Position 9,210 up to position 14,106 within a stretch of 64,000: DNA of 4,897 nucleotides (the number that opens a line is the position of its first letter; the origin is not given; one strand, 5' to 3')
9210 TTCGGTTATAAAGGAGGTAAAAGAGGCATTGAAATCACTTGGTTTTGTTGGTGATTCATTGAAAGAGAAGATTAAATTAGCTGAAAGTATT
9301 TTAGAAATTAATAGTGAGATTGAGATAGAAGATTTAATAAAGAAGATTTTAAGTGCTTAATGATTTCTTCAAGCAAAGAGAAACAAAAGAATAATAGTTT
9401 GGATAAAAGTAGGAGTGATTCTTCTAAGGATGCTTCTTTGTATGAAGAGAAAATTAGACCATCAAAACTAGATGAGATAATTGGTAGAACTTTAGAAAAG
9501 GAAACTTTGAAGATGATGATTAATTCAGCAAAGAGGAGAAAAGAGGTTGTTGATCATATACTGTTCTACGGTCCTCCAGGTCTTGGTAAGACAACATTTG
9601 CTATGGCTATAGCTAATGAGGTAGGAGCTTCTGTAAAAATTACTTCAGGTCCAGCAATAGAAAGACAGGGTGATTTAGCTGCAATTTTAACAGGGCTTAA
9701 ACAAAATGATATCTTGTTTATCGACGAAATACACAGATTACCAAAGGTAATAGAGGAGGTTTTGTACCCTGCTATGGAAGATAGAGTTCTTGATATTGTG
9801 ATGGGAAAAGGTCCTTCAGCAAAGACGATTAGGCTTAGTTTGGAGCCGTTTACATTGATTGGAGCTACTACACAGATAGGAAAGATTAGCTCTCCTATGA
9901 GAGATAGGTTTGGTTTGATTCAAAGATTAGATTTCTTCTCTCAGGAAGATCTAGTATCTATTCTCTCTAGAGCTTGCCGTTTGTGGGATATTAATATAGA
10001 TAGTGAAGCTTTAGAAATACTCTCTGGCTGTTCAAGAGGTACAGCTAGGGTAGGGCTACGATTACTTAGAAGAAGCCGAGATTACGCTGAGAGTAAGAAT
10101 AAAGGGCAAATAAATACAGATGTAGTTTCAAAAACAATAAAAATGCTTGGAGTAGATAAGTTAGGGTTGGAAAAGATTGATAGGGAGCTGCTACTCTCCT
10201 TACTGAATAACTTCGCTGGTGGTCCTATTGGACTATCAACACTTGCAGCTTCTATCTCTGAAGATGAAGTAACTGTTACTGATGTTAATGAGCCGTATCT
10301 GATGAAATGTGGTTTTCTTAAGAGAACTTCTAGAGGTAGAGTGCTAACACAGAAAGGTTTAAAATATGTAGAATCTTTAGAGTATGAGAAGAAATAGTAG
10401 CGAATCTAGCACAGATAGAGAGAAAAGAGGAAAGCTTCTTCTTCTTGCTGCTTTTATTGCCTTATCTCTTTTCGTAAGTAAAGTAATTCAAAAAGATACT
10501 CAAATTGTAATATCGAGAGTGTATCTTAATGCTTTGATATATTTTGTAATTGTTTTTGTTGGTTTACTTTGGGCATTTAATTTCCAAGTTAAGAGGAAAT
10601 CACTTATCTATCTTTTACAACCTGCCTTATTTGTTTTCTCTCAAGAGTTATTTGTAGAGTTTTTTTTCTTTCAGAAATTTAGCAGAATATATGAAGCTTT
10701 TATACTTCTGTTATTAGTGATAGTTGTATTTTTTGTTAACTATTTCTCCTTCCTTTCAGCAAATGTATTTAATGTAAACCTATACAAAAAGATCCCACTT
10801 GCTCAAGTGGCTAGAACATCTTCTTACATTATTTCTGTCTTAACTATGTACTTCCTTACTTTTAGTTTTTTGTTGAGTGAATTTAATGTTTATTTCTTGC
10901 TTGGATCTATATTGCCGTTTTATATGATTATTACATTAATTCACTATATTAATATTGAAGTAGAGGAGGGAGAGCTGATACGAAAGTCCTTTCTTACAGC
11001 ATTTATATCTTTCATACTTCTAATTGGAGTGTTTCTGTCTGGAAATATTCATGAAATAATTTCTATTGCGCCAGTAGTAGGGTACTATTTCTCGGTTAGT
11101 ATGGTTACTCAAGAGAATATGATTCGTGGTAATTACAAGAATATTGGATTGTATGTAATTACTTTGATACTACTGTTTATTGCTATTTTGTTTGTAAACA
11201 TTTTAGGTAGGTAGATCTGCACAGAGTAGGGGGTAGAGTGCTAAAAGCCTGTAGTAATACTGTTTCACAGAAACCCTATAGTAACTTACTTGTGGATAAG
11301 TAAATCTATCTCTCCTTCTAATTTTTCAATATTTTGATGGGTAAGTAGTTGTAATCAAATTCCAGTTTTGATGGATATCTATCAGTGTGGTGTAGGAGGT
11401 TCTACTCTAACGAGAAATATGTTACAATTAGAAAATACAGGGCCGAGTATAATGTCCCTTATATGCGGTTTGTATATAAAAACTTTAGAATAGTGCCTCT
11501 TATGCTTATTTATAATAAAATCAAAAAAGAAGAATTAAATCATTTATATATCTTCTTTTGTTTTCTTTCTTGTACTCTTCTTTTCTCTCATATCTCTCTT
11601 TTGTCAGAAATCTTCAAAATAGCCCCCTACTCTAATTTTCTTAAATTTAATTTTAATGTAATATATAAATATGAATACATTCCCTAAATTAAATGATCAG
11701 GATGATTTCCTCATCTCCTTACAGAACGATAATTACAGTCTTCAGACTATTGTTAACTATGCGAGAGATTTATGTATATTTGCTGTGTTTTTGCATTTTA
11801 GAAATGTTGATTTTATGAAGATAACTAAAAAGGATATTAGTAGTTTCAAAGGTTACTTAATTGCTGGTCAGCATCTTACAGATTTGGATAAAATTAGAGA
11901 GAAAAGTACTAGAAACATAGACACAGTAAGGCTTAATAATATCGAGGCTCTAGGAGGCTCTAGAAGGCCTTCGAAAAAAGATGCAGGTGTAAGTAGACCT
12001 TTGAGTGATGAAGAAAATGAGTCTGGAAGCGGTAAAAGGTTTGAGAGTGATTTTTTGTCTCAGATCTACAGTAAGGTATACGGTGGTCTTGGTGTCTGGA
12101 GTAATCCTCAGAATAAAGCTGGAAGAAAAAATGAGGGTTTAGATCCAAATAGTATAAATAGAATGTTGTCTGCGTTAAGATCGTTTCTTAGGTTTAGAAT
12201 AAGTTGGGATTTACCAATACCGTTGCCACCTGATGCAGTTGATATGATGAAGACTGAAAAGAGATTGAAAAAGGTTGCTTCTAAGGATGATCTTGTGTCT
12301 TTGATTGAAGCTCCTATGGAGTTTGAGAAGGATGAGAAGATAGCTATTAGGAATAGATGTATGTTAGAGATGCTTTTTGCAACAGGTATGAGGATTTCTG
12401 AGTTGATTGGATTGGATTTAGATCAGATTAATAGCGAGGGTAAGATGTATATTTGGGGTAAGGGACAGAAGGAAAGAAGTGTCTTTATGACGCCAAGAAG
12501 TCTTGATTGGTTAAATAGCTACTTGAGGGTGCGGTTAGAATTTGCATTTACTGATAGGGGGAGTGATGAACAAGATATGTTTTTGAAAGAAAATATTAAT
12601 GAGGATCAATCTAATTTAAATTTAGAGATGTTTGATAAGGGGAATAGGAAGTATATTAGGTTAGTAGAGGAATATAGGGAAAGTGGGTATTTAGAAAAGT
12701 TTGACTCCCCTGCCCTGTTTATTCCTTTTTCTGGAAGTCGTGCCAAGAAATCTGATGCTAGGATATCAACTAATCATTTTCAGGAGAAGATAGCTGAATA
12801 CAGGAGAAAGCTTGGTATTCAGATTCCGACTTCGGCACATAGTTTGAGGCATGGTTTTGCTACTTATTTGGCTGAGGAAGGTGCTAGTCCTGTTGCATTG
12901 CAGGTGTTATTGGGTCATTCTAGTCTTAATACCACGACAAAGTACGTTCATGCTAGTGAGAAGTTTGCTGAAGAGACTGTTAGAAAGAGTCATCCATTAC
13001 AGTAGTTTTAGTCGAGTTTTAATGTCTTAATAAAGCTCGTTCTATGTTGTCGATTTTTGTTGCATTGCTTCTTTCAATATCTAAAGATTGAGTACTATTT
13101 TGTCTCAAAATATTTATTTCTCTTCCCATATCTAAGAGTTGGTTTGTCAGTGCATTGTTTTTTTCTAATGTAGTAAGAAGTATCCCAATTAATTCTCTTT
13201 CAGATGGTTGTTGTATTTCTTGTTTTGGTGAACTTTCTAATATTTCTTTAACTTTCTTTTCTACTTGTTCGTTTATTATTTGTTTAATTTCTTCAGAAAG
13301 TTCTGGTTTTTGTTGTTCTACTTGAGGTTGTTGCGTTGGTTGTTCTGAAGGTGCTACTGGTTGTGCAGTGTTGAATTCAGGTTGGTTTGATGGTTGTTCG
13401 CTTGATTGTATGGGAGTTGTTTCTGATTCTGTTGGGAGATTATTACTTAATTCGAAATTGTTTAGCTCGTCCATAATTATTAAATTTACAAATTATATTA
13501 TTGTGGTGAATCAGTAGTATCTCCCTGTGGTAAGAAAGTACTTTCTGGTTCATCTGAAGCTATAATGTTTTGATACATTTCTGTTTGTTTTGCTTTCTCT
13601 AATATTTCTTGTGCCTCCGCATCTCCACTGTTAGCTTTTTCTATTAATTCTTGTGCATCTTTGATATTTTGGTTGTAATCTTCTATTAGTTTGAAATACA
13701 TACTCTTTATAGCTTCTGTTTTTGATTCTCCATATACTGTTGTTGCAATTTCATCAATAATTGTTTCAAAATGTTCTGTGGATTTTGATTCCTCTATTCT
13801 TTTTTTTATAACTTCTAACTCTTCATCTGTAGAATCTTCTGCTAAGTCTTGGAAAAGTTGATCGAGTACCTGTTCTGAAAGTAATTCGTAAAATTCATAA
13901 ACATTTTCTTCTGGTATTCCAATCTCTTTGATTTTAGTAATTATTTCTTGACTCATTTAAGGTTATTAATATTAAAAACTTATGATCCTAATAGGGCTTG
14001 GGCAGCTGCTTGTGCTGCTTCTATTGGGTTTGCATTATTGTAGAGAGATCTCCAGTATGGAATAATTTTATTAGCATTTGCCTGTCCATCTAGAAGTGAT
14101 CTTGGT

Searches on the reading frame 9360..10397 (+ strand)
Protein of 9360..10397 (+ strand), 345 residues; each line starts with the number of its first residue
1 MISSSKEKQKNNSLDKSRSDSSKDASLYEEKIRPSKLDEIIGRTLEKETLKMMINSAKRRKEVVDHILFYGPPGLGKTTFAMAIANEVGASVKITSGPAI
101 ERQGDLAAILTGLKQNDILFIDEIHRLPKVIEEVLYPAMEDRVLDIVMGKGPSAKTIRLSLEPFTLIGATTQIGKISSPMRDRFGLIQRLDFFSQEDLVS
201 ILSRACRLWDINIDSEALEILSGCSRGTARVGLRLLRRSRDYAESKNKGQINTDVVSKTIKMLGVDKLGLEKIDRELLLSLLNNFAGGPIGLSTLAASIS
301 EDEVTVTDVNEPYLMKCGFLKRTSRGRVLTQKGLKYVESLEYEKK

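Call 10: search_protein_families(library=pfam, proteins=[window:9360-10397:+], max_evalue=0.001)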
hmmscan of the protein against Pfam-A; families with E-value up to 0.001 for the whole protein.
window:9360-10397:+ (345 aa): 12 families
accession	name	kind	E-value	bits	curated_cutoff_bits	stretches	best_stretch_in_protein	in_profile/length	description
PF05496.18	RuvB_N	-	2.2e-71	239.2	27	1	32-190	1-159/159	Holliday junction DNA helicase RuvB P-loop domain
PF05491.19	RuvB_C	-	3.7e-23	81.7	24.7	1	267-337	1-71/72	RuvB C-terminal winged helix domain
PF00004.35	AAA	-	4.5e-20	72.9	21.2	1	67-189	1-128/131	ATPase family associated with various cellular activities (AAA)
PF17864.7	AAA_lid_4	-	8.4e-18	64.4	27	1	194-266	2-74/74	RuvB AAA lid domain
PF07728.20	AAA_5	-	9.7e-10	39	22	1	66-184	1-139/139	AAA domain (dynein-related subfamily)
PF00910.28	RNA_helicase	-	4.1e-06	27.7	21.5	1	67-135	1-71/105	RNA helicase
PF06068.19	TIP49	-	1.4e-05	24.9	23.8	1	35-95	21-81/347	TIP49 P-loop domain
PF01078.27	Mg_chelatase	-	0.00017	21.5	20.3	0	65-85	23-43/207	Magnesium chelatase, subunit ChlI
PF00158.32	Sigma54_activat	-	0.00023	21.3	20.2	0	46-87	4-45/168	Sigma-54 interaction domain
PF13173.12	AAA_14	-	0.00031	21.2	27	1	67-147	5-94/129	AAA domain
PF22703.2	Cdc6_lid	-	0.00039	20.7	27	1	224-258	31-65/68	Cdc6 AAA+ ATPase-type lid domain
PF05673.19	DUF815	-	0.00058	19.5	23.8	0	31-123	21-115/249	Protein of unknown function (DUF815)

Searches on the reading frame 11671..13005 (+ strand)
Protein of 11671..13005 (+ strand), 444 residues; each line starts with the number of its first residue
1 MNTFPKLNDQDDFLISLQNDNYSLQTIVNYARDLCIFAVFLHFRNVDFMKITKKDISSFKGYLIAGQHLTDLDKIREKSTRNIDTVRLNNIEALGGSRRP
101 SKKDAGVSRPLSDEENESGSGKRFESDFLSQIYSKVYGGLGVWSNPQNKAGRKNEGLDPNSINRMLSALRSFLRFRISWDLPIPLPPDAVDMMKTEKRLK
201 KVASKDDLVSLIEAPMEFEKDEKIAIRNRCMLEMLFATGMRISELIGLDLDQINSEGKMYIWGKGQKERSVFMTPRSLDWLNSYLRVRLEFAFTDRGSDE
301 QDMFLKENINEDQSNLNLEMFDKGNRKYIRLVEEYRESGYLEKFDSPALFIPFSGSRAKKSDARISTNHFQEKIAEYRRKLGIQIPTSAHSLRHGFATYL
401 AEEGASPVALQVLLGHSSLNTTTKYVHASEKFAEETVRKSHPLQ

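Call 11: search_protein_families(library=pfam, proteins=[window:11671-13005:+], max_evalue=0.001)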
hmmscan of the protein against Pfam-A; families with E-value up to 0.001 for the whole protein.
window:11671-13005:+ (444 aa): 3 families
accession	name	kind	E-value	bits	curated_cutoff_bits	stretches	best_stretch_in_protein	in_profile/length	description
PF00589.27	Phage_integrase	-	4.8e-33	114.8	27.1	1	205-430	5-170/172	Phage integrase family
PF02899.23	Phage_int_SAM_1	-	5.4e-09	36.7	22.3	0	12-65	3-57/83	Phage integrase, N-terminal SAM-like domain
PF13495.12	Phage_int_SAM_4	-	0.00033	21.5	27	0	12-64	4-54/85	Phage integrase, N-terminal SAM-like domain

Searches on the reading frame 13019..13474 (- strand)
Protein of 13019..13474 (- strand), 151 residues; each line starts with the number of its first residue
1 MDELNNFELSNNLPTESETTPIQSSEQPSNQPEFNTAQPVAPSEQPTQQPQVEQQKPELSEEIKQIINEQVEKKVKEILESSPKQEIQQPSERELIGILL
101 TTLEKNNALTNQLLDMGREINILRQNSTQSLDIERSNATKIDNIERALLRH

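Call 11: search_protein_families(library=pfam, proteins=[window:13019-13474:-], max_evalue=0.001)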
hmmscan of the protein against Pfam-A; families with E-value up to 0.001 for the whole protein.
window:13019-13474:- (151 aa): 0 families

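Call 45: search_protein_families(library=pfam, proteins=[window:13019-13474:-], max_evalue=1)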
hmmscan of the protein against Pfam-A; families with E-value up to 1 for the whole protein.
window:13019-13474:- (151 aa): 1 family
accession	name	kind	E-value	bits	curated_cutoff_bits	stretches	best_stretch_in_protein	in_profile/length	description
PF00769.24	ERM_C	-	0.18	12.7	23.4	1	101-130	10-39/77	Ezrin/radixin/moesin family C terminal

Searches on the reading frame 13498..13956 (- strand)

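Call 11: search_protein_families(library=pfam, proteins=[window:13498-13956:-], max_evalue=0.001)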
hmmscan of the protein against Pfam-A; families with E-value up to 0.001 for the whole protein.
window:13498-13956:- (152 aa): 0 families

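Call 45: search_protein_families(library=pfam, proteins=[window:13498-13956:-], max_evalue=1)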
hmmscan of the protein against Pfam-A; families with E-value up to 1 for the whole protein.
window:13498-13956:- (152 aa): 12 families
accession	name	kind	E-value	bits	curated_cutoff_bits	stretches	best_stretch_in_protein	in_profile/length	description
PF03693.20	ParD_antitoxin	-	0.047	14.6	21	1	61-115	11-65/81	Bacterial antitoxin of ParD toxin-antitoxin type II system and RHH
PF25642.1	DUF7944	-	0.079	14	27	1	67-125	11-66/82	Domain of unknown function (DUF7944)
PF05957.18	DUF883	-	0.079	13.3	25.4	1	89-122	2-36/53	DUF883 N-terminal domain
PF01323.26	DSBA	-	0.1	12.8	25.6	1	69-133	90-153/191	DSBA-like thioredoxin domain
PF04286.17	DUF445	-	0.11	12.8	33.8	1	26-129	125-229/368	Protein of unknown function (DUF445)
PF16717.10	RAC_head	-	0.14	13.5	27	1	36-82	47-93/98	Ribosome-associated complex head domain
PF13145.12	Rotamase_2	-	0.18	13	27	1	81-131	4-54/121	PPIC-type PPIASE domain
PF05698.19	Trigger_C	-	0.46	11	22.7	1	8-121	35-153/162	Bacterial trigger factor protein (TF) C-terminus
PF13720.11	Acetyltransf_11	-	0.58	11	24.5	0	78-124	31-76/82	Udp N-acetylglucosamine O-acyltransferase; Domain 2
PF18915.5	DUF5667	-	0.62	11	27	1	89-125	58-95/99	Domain of unknown function (DUF5667)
PF14860.11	DrrA_P4M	-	0.65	10.4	26.2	1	26-100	30-101/103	DrrA phosphatidylinositol 4-phosphate binding domain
PF05002.20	SGS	-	0.81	10.3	23.9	0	27-61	22-56/82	SGS domain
